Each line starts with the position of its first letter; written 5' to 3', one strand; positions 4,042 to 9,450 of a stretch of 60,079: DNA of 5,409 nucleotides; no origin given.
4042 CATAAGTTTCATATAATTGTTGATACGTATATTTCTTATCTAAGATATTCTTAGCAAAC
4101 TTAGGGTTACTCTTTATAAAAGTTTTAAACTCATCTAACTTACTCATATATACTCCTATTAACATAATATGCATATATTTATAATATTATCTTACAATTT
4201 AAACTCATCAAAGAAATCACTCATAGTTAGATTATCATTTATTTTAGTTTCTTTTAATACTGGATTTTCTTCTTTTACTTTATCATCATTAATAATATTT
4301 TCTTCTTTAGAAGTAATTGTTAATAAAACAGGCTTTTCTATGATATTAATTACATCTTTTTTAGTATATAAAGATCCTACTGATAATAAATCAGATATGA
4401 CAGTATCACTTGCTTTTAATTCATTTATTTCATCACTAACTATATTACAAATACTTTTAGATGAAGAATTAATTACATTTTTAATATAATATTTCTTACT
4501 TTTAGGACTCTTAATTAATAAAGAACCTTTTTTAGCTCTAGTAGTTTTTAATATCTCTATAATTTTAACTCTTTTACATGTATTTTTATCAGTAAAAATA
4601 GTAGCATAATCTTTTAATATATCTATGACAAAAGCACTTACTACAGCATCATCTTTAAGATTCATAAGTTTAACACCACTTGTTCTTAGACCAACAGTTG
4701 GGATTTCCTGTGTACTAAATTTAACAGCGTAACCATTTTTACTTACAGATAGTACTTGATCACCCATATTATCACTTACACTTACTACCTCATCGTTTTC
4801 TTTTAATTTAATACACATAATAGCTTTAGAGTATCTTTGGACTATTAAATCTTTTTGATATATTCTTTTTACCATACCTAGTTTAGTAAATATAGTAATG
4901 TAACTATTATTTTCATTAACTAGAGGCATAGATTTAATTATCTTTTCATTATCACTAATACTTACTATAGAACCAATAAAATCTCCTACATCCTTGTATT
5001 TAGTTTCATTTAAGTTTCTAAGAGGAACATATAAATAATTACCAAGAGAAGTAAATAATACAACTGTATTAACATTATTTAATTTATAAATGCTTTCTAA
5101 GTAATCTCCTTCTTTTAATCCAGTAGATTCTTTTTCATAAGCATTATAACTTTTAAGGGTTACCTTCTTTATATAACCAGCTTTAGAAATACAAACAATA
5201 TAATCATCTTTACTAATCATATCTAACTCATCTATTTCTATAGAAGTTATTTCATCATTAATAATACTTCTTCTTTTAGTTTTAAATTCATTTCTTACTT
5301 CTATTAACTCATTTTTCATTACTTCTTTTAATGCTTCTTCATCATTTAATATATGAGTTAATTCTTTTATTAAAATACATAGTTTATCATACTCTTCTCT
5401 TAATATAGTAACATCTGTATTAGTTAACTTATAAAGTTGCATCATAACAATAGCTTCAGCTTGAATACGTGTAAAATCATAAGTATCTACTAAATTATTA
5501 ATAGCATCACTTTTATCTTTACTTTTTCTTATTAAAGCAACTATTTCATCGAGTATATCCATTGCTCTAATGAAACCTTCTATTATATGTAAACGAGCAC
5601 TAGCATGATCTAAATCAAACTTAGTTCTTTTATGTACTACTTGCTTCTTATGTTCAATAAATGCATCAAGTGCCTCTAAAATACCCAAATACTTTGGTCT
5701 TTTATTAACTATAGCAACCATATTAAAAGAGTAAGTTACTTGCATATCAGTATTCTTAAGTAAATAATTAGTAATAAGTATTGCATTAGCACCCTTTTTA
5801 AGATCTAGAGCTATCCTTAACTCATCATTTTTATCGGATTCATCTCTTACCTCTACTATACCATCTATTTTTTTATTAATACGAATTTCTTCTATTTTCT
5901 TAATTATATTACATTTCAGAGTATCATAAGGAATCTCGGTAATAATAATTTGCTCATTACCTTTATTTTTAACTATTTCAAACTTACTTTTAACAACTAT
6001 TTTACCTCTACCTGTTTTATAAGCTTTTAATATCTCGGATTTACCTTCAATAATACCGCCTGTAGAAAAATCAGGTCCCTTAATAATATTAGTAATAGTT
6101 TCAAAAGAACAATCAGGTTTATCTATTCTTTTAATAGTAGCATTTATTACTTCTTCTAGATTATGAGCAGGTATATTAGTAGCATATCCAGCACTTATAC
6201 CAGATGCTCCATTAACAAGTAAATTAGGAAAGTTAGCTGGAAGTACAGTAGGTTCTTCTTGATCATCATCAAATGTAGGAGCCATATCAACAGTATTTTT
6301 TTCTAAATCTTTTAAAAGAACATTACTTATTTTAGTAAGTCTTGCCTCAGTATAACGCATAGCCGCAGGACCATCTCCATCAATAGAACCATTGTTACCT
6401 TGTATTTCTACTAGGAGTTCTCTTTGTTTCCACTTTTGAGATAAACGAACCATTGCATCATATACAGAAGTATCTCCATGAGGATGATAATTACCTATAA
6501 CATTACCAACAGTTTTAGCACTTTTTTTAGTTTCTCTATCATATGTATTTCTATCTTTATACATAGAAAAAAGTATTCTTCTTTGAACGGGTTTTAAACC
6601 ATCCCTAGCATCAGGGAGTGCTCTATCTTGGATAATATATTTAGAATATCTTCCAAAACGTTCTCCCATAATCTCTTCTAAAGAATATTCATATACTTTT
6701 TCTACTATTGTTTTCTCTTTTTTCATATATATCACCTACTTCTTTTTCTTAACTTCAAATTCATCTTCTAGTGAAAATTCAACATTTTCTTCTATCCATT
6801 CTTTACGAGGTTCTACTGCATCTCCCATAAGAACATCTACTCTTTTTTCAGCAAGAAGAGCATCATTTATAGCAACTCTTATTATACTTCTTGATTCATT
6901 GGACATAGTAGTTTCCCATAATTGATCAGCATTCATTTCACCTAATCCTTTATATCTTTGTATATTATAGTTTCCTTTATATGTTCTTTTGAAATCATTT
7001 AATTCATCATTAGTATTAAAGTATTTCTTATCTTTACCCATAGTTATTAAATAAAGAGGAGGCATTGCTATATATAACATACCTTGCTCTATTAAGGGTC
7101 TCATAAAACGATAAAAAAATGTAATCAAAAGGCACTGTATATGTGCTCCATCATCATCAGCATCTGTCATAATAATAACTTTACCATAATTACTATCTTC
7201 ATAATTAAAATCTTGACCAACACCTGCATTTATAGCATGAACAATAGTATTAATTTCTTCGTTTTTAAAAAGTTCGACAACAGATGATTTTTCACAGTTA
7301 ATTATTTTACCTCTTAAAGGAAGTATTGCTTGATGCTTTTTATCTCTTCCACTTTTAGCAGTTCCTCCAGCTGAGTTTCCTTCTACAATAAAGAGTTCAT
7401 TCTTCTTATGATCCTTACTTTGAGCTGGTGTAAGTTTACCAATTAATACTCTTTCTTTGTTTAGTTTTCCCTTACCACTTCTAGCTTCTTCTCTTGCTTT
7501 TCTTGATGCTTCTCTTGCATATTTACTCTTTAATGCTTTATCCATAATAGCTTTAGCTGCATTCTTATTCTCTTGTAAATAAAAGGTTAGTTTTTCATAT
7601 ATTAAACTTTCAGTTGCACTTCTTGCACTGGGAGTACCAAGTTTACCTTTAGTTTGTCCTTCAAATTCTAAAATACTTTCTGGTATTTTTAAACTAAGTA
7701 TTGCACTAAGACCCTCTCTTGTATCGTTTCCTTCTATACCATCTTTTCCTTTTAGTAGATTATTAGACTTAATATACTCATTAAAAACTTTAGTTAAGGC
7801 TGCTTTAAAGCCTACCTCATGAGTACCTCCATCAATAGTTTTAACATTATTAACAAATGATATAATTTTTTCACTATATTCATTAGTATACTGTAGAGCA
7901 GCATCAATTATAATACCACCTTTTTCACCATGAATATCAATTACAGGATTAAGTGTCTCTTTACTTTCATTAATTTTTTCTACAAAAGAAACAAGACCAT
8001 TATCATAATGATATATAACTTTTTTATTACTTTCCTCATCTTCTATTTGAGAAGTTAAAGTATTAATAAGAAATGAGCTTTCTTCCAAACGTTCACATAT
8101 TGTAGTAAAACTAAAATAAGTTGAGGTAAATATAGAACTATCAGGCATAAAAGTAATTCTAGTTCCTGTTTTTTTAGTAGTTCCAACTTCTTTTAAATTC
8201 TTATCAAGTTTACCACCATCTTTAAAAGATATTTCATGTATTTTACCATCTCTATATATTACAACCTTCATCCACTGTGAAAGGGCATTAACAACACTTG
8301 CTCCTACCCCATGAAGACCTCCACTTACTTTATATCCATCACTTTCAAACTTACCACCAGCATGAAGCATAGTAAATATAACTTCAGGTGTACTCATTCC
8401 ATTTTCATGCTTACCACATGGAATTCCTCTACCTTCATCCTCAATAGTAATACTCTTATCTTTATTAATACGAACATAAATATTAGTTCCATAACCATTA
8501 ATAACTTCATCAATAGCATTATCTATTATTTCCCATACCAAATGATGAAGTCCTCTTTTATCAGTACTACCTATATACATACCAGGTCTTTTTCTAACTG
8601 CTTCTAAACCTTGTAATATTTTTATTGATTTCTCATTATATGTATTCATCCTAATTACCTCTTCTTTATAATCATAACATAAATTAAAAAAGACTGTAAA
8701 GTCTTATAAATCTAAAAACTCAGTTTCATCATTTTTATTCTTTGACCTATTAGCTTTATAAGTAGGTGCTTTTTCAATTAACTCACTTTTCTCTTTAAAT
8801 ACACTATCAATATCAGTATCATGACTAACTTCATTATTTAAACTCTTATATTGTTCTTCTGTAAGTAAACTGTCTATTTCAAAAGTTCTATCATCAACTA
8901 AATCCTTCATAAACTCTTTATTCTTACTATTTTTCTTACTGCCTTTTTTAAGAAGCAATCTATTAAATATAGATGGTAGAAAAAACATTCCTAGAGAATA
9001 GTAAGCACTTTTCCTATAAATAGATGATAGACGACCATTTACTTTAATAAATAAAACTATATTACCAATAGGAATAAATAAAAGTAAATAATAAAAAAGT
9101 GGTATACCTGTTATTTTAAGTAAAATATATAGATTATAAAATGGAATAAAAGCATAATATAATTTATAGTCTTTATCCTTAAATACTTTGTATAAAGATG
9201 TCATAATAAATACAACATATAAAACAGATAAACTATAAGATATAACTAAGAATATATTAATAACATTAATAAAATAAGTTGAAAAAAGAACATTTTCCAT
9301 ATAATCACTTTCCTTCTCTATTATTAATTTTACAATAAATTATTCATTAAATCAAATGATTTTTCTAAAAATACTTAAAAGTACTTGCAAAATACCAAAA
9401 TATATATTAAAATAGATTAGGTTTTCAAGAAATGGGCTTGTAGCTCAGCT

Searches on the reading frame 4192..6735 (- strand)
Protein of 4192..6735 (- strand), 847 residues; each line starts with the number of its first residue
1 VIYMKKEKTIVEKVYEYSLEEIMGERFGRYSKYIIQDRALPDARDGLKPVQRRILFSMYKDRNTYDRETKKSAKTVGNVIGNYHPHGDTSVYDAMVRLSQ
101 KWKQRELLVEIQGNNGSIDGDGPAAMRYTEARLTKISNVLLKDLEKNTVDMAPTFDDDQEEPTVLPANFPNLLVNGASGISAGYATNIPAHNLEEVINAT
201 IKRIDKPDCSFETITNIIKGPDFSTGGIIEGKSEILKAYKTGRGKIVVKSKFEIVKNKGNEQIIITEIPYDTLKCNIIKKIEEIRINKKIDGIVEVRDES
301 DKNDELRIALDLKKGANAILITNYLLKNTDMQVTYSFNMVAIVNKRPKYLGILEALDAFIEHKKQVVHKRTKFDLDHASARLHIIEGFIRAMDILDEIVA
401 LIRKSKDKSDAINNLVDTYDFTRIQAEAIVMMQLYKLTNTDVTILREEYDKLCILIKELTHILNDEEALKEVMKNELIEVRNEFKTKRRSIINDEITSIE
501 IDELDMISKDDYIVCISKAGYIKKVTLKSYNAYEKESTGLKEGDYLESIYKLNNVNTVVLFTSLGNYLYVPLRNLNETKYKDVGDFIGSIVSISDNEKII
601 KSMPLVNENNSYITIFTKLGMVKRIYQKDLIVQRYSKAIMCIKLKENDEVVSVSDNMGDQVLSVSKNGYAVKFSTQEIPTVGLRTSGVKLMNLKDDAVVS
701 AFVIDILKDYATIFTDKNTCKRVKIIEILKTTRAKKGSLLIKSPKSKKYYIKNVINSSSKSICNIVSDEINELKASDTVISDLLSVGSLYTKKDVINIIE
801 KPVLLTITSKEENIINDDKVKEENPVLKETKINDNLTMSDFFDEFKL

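Call 68: search_protein_families(library=pfam, proteins=[window:4192-6735:-], max_evalue=0.001)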
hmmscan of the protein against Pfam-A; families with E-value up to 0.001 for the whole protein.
window:4192-6735:- (847 aa): 2 families
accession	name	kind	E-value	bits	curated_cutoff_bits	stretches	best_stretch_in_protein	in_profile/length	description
PF00521.26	DNA_topoisoIV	-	9.1e-148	493.1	31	1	38-477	1-431/432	DNA gyrase/topoisomerase IV, subunit A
PF03989.18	DNA_gyraseA_C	-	2.9e-21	75.1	27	2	659-704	1-47/48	DNA gyrase C-terminal domain, beta-propeller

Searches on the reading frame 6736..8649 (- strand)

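Call 68: search_protein_families(library=pfam, proteins=[window:6736-8649:-], max_evalue=0.001)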
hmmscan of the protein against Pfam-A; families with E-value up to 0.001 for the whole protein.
window:6736-8649:- (637 aa): 4 families
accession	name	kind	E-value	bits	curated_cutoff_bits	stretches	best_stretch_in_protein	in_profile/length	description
PF00204.31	DNA_gyraseB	-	1.2e-54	184.9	27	1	218-387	1-172/173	DNA gyrase B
PF00986.26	DNA_gyraseB_C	-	1.8e-27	95.7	29.8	1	559-620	2-63/63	DNA gyrase B subunit, carboxyl terminus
PF02518.31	HATPase_c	-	1.7e-17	64.3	26.4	1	30-170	2-108/111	Histidine kinase-, DNA gyrase B-, and HSP90-like ATPase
PF01751.28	Toprim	-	3.7e-16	59.5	23.1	1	418-528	1-94/96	Toprim domain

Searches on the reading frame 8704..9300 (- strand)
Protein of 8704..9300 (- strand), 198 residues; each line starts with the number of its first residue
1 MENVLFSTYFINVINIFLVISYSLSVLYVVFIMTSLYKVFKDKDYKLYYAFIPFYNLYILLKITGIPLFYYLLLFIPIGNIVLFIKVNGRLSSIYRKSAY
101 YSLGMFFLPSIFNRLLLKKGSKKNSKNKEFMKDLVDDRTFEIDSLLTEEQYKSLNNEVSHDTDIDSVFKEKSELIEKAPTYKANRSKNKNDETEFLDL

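Call 68: search_protein_families(library=pfam, proteins=[window:8704-9300:-], max_evalue=0.001)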
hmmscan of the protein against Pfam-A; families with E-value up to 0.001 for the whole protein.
window:8704-9300:- (198 aa): 1 family
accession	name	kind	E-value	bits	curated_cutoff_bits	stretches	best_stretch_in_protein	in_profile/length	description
PF18936.5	DUF5684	-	1e-12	48.9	27.4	1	49-116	2-70/81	Family of unknown function (DUF5684)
